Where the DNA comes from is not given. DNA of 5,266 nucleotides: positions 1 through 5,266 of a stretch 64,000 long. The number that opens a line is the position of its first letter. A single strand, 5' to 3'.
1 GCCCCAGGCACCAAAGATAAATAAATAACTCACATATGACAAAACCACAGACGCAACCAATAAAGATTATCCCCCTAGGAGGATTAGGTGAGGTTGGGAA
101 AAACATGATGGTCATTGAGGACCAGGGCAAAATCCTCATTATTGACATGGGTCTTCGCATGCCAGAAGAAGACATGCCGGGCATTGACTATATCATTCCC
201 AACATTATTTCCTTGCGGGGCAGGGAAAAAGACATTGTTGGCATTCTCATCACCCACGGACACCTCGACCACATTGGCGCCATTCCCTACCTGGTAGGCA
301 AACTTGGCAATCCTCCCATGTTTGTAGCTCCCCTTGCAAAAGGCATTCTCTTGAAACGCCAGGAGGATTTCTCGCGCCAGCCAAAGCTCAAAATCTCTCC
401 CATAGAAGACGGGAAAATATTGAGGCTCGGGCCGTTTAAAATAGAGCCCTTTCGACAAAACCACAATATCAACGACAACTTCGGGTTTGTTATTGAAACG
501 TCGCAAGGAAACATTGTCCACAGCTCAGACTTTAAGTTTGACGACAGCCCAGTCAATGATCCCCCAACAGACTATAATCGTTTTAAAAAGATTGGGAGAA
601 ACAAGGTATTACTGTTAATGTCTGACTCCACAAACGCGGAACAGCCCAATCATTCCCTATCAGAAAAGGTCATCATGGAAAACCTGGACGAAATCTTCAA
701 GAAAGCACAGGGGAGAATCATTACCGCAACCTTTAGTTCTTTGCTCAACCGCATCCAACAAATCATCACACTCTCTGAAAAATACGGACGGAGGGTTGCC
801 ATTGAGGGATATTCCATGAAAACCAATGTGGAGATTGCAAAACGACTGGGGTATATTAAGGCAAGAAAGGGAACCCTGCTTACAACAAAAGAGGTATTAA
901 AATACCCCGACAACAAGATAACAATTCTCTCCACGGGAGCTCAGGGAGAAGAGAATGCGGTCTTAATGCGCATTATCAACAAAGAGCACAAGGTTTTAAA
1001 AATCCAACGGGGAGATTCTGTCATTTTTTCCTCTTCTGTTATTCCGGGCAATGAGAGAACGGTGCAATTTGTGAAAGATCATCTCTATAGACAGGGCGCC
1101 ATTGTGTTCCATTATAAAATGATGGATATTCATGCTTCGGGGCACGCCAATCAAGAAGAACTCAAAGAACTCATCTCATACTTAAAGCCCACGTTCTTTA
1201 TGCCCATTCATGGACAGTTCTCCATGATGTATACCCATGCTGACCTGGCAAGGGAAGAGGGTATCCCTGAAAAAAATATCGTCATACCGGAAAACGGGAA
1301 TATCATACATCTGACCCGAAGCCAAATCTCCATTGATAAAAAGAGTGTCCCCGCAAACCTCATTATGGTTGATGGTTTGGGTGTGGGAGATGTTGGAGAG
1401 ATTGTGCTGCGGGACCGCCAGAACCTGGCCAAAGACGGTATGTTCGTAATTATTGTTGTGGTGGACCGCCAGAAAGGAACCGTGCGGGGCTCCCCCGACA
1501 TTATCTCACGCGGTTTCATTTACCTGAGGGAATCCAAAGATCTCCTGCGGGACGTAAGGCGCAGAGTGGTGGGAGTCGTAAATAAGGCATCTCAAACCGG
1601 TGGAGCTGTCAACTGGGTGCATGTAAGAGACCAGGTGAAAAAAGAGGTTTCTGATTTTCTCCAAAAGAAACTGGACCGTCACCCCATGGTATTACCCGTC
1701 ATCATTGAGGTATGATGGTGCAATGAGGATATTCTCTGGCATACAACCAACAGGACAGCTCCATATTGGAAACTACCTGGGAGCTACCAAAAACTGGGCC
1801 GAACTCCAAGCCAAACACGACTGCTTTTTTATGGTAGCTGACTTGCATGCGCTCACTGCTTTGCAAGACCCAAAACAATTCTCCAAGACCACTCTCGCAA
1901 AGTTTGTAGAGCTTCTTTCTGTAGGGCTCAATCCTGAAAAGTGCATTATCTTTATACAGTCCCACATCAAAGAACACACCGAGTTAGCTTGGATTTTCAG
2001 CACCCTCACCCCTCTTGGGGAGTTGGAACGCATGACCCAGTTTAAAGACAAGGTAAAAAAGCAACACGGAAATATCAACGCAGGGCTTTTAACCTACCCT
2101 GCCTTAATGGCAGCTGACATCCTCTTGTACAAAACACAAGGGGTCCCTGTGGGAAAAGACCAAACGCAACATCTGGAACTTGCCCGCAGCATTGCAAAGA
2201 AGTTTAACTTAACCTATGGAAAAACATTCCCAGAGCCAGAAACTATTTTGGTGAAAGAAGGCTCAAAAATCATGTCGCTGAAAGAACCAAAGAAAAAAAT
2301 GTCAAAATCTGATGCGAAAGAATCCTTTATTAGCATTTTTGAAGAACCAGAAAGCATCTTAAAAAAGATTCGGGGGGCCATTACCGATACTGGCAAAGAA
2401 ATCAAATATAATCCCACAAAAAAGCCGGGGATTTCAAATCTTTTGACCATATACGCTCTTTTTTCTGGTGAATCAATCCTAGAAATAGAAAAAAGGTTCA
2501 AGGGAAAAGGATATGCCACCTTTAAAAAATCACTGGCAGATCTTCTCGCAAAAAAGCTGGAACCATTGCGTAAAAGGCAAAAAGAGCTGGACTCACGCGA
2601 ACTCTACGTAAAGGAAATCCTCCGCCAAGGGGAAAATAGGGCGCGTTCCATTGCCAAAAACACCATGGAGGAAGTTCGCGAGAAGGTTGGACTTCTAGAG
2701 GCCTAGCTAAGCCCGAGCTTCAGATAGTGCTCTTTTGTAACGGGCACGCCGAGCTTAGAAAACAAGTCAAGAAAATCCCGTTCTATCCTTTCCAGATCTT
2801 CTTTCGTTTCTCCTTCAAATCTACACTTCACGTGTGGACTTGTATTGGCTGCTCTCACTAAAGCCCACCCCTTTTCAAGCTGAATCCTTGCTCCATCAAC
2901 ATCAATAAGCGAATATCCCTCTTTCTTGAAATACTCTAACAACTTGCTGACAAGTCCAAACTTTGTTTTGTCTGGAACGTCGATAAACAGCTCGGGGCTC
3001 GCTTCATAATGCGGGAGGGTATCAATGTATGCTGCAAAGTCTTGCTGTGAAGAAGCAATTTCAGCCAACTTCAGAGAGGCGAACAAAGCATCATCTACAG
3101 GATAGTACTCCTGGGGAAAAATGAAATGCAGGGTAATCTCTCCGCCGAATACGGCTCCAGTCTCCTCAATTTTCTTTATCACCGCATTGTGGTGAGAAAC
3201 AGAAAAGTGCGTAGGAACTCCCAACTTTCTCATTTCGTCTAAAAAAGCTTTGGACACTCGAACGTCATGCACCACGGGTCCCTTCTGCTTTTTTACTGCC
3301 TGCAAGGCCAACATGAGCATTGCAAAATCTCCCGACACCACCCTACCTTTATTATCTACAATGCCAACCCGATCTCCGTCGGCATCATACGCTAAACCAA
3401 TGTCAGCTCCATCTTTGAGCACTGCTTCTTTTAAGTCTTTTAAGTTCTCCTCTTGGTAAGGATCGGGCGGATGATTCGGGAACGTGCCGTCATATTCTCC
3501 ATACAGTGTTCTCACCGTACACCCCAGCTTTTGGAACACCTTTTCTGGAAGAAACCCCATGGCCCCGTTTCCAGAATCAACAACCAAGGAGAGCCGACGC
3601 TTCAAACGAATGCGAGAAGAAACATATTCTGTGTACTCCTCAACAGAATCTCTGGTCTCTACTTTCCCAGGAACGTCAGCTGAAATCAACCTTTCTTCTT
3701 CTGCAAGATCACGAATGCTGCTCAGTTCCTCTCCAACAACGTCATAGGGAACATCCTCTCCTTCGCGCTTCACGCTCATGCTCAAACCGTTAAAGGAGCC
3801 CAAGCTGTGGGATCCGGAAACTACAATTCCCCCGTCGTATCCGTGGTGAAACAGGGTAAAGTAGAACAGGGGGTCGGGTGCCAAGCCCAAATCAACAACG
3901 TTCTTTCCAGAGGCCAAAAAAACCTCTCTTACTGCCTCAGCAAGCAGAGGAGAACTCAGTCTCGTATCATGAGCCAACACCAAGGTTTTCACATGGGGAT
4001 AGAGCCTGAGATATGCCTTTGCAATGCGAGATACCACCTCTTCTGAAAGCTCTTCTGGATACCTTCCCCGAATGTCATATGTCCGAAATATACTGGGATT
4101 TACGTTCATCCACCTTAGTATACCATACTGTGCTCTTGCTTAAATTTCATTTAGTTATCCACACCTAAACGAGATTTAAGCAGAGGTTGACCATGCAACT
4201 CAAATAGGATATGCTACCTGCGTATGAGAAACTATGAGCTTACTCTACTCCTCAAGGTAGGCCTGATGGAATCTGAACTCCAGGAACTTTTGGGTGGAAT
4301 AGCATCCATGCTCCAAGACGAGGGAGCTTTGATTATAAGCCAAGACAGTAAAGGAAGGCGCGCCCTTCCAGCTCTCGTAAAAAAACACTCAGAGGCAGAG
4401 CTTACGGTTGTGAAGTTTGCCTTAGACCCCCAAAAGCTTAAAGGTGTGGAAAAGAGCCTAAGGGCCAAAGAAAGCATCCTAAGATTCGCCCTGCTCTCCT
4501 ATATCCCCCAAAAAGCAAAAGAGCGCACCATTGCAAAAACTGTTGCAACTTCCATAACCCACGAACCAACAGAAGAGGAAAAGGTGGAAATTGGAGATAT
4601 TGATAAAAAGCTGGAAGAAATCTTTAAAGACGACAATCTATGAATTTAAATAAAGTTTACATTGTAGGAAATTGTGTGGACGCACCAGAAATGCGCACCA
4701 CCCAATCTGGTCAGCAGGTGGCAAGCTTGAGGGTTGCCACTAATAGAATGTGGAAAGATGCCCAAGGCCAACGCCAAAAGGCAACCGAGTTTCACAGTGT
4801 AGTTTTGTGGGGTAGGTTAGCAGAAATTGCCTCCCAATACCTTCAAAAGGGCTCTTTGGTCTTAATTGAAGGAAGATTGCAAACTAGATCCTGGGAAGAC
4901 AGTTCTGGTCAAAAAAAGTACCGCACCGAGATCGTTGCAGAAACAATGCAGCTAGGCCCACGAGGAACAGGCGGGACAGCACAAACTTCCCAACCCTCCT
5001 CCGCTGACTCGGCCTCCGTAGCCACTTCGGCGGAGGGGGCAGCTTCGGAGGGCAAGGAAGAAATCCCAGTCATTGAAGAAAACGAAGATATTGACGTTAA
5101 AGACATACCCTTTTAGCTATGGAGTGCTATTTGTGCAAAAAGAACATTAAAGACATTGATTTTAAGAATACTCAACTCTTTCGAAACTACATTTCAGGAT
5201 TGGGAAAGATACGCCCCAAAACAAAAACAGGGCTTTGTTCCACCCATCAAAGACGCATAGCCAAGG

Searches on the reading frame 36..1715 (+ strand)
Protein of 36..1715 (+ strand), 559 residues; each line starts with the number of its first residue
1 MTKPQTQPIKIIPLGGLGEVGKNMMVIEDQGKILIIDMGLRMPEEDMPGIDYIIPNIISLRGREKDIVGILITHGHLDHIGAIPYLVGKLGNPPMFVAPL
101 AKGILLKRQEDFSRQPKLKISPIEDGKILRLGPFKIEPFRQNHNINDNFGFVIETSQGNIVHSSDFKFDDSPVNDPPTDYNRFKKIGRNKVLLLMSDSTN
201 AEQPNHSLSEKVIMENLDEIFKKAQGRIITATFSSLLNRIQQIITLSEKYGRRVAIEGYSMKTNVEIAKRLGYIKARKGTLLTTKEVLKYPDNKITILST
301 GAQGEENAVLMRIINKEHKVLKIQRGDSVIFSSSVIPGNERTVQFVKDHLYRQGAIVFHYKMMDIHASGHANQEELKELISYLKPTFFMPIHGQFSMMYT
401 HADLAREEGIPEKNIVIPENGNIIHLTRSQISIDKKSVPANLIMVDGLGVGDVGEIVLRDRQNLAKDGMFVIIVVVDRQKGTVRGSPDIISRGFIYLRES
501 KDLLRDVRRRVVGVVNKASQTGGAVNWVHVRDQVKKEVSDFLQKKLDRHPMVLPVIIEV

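Call 7: search_protein_families(library=pfam, proteins=[window:36-1715:+], max_evalue=0.001)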
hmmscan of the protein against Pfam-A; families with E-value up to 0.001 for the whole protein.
window:36-1715:+ (559 aa): 5 families
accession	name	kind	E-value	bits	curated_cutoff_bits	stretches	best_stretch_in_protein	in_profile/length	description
PF22505.1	RNase_J_b_CASP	-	3e-43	147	27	1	225-349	1-125/126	Ribonuclease J, beta-CASP domain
PF17770.6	RNase_J_C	-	7.5e-28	97.9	23.8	1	457-559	1-102/102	Ribonuclease J C-terminal domain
PF12706.13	Lactamase_B_2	-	1.8e-12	47.7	27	1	65-168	29-146/200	Beta-lactamase superfamily domain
PF00753.33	Lactamase_B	-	1.5e-11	45.1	22.7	1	18-115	2-92/196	Metallo-beta-lactamase superfamily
PF07521.17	RMMBL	-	3.1e-11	43.5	21.6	1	364-417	10-62/63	Zn-dependent metallo-hydrolase RNA specificity domain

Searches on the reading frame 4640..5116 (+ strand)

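Call 7: search_protein_families(library=pfam, proteins=[window:4640-5116:+], max_evalue=0.001)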
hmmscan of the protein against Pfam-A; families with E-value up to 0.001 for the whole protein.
window:4640-5116:+ (158 aa): 1 family
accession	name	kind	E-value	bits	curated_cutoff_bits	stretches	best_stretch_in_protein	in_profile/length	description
PF00436.31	SSB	-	8.7e-39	132.2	26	1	3-105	1-103/104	Single-strand binding protein family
